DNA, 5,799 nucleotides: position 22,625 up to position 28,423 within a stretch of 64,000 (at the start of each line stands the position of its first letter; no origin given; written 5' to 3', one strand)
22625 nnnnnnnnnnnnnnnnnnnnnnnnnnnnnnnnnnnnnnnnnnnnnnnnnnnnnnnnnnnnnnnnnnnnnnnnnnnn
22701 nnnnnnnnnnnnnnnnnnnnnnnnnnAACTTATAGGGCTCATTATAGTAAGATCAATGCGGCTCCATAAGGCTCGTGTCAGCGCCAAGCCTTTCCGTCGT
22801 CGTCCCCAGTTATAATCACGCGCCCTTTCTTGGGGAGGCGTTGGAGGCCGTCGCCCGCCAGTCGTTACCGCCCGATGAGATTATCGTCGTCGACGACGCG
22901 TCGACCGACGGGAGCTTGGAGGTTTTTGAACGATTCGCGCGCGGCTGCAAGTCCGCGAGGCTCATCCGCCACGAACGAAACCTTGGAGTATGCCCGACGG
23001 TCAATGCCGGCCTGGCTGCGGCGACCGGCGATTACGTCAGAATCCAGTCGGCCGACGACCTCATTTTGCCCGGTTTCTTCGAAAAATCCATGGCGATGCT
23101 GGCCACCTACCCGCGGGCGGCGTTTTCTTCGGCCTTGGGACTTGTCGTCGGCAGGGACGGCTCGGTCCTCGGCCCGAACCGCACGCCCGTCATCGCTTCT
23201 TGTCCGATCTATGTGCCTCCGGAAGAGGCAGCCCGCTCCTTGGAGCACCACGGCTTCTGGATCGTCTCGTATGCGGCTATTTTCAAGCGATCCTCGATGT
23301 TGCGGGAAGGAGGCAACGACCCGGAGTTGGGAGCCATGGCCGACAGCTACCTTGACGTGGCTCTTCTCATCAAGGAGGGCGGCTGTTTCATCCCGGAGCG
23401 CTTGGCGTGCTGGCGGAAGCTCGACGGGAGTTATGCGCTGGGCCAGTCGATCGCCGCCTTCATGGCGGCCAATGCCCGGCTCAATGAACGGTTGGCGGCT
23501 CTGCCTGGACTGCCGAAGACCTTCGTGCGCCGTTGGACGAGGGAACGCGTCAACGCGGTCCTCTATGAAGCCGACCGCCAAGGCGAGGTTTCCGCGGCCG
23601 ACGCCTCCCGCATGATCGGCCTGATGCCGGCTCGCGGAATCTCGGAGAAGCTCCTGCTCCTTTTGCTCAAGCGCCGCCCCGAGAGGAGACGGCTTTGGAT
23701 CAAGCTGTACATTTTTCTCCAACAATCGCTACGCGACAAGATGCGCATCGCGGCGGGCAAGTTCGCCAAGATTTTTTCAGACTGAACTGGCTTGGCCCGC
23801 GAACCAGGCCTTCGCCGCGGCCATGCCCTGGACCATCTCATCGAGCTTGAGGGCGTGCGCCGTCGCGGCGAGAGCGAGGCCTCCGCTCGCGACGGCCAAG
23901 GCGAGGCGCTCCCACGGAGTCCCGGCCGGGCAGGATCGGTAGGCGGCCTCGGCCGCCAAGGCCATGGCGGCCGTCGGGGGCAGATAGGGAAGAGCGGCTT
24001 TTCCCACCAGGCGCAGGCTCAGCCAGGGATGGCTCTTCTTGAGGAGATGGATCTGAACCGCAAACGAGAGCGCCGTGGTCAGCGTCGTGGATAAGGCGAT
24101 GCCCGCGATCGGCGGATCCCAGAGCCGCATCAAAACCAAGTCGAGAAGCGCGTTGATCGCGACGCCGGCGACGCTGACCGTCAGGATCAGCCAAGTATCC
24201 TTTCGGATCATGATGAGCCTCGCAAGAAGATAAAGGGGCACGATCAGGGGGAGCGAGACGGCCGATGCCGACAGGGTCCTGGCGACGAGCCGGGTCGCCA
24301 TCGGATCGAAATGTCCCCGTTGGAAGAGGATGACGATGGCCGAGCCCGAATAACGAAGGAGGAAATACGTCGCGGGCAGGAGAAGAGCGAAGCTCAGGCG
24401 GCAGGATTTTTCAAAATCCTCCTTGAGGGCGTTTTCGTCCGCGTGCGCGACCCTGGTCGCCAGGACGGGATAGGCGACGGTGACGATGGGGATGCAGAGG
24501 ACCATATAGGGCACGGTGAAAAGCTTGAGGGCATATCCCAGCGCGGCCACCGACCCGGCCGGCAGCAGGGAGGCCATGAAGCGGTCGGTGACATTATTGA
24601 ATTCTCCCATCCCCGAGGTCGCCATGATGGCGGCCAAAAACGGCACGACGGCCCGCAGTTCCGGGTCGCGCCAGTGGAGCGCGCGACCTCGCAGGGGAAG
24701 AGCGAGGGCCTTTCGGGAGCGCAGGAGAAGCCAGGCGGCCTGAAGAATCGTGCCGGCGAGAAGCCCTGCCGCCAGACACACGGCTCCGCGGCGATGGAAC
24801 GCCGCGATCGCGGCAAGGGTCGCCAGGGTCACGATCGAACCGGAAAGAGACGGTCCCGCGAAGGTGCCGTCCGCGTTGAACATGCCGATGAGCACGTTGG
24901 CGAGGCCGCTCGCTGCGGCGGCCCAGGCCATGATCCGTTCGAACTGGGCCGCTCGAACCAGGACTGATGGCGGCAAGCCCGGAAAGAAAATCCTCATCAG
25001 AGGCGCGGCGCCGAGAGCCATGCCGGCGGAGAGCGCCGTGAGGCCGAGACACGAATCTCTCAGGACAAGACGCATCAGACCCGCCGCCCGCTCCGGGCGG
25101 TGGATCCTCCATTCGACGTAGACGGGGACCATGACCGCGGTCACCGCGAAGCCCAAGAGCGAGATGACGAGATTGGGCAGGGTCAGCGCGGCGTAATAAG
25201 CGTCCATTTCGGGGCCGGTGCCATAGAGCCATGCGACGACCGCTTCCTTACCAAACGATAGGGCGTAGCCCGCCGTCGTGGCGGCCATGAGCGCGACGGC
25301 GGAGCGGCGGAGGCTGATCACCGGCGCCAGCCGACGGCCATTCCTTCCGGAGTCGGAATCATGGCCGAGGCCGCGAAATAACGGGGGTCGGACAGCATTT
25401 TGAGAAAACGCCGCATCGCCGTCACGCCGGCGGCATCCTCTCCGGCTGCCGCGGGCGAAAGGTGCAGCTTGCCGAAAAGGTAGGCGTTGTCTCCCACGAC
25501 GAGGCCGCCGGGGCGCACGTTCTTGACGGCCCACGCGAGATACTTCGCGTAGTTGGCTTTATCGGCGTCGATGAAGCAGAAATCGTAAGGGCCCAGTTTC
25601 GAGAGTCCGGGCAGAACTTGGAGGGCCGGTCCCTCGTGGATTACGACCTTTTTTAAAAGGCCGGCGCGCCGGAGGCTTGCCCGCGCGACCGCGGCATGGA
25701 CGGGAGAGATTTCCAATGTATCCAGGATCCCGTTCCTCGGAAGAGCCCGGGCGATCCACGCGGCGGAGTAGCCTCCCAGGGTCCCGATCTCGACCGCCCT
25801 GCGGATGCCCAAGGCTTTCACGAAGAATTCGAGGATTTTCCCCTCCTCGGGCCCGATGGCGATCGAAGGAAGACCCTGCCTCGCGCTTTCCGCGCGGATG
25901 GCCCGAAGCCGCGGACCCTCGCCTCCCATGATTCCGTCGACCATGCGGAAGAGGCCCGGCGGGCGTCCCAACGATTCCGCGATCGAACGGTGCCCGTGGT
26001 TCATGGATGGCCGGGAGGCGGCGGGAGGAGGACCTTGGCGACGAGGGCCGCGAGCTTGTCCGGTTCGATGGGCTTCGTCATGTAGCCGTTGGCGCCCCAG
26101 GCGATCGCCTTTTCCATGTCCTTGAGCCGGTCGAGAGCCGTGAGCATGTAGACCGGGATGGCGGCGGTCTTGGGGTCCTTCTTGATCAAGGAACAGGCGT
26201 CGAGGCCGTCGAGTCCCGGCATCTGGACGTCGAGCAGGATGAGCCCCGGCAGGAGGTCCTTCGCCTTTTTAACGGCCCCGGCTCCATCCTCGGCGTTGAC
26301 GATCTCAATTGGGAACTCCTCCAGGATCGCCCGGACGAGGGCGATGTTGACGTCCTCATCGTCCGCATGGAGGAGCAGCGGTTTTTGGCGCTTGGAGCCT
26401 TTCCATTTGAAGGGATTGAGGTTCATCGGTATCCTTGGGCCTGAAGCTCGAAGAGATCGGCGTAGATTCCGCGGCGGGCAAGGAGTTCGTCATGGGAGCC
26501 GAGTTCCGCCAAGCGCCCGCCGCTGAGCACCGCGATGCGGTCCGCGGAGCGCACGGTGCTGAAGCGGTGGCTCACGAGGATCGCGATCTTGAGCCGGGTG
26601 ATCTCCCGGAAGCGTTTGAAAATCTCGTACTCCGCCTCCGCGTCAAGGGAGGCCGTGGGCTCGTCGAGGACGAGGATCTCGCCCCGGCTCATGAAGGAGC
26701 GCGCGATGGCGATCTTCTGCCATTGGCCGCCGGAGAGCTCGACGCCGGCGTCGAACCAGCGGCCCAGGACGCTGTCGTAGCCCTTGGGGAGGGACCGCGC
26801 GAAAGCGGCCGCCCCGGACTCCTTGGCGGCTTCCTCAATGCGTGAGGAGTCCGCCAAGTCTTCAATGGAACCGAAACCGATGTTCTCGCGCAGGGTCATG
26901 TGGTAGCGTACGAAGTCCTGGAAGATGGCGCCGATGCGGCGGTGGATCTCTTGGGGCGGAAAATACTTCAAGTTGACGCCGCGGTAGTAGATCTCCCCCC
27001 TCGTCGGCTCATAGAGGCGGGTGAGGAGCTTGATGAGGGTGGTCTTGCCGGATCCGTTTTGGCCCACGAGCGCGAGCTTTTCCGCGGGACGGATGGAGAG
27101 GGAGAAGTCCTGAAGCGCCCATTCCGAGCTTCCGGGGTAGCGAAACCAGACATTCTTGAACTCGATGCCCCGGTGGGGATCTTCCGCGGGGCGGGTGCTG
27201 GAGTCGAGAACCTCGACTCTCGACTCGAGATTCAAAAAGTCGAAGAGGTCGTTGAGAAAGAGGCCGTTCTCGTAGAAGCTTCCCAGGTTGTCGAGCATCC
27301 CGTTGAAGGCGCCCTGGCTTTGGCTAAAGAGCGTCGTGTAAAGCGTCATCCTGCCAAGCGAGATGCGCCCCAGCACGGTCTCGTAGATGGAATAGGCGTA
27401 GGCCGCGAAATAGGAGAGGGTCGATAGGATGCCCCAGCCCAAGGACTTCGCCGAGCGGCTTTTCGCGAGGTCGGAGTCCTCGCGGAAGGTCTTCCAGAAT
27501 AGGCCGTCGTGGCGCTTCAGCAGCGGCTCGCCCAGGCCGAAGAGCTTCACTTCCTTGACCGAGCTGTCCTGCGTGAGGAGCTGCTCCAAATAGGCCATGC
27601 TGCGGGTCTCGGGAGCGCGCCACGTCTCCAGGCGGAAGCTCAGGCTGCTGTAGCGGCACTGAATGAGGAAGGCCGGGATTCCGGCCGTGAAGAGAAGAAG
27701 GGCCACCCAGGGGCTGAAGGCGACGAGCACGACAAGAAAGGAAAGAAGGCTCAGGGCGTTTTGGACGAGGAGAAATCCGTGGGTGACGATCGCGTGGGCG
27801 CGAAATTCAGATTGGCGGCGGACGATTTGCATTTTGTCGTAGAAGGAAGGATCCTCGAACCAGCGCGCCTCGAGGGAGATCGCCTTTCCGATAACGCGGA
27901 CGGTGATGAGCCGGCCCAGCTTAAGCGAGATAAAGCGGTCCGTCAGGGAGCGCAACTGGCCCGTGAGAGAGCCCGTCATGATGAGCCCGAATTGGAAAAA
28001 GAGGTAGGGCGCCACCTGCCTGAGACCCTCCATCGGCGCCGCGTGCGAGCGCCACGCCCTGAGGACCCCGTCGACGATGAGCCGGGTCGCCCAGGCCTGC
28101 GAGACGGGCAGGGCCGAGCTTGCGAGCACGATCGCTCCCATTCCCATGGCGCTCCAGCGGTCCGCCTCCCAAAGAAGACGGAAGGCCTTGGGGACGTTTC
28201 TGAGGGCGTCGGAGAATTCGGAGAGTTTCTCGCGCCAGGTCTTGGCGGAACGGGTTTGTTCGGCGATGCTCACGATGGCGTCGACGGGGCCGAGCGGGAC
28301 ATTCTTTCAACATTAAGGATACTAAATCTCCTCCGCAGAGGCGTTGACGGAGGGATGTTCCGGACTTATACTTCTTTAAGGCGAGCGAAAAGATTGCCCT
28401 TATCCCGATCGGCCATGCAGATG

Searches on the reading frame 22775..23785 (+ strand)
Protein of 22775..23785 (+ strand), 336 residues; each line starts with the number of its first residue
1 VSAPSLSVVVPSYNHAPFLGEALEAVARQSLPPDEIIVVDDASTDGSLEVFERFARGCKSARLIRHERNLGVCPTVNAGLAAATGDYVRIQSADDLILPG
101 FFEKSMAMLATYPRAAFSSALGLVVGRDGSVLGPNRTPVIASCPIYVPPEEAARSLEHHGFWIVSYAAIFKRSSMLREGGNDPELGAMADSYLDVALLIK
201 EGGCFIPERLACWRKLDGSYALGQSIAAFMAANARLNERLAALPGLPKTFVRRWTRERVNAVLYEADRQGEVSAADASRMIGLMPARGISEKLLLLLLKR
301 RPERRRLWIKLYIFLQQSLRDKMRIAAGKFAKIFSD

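Call 66: search_protein_families(library=pfam, proteins=[window:22775-23785:+], max_evalue=0.00001)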
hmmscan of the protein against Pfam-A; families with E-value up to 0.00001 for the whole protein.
window:22775-23785:+ (336 aa): 2 families
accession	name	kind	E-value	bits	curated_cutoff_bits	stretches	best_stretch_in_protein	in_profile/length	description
PF00535.33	Glycos_transf_2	-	5.8e-28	98.4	23.3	1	7-116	1-110/168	Glycosyl transferase family 2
PF13641.12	Glyco_tranf_2_3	-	1.7e-14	54.8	27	1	4-109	1-111/230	Glycosyltransferase like family 2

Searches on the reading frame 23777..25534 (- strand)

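Call 66: search_protein_families(library=pfam, proteins=[window:23777-25534:-], max_evalue=0.00001)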
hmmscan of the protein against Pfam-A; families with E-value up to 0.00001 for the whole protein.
window:23777-25534:- (585 aa): 2 families
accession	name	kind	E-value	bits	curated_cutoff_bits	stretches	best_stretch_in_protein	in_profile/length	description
PF03023.19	MurJ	-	2.2e-53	181.9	27.4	1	101-527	2-428/451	Lipid II flippase MurJ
PF13440.11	Polysacc_synt_3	-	9.1e-09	35.4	23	1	230-404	119-284/293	Polysaccharide biosynthesis protein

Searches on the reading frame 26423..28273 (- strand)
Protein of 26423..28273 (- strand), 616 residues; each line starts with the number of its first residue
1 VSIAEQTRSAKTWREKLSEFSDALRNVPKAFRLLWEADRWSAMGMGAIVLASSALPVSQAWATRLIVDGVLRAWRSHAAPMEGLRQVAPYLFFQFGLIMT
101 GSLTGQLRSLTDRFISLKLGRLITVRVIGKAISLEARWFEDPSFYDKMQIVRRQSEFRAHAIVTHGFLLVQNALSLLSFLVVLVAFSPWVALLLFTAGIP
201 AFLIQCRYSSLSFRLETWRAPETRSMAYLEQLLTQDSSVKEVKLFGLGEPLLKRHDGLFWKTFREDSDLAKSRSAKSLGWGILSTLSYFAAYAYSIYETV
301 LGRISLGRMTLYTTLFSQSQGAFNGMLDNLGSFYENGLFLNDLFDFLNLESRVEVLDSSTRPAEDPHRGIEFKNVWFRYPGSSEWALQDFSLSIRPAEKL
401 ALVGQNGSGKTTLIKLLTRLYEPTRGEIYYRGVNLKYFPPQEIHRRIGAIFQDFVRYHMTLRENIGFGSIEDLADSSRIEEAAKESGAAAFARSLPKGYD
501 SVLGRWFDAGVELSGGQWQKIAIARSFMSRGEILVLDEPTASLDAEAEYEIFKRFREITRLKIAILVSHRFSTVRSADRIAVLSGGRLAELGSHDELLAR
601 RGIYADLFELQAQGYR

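Call 66: search_protein_families(library=pfam, proteins=[window:26423-28273:-], max_evalue=0.00001)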
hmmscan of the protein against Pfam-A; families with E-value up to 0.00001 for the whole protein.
window:26423-28273:- (616 aa): 3 families
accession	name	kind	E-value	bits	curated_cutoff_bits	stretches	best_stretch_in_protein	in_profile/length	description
PF00005.33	ABC_tran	-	2e-30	106.6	25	1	387-541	1-137/137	ABC transporter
PF13304.12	AAA_21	-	2.8e-08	34.6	27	0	401-420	3-22/304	AAA domain, putative AbiEii toxin, Type IV TA system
PF00664.28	ABC_membrane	-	3.8e-06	27.2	28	1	50-322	9-273/274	ABC transporter transmembrane region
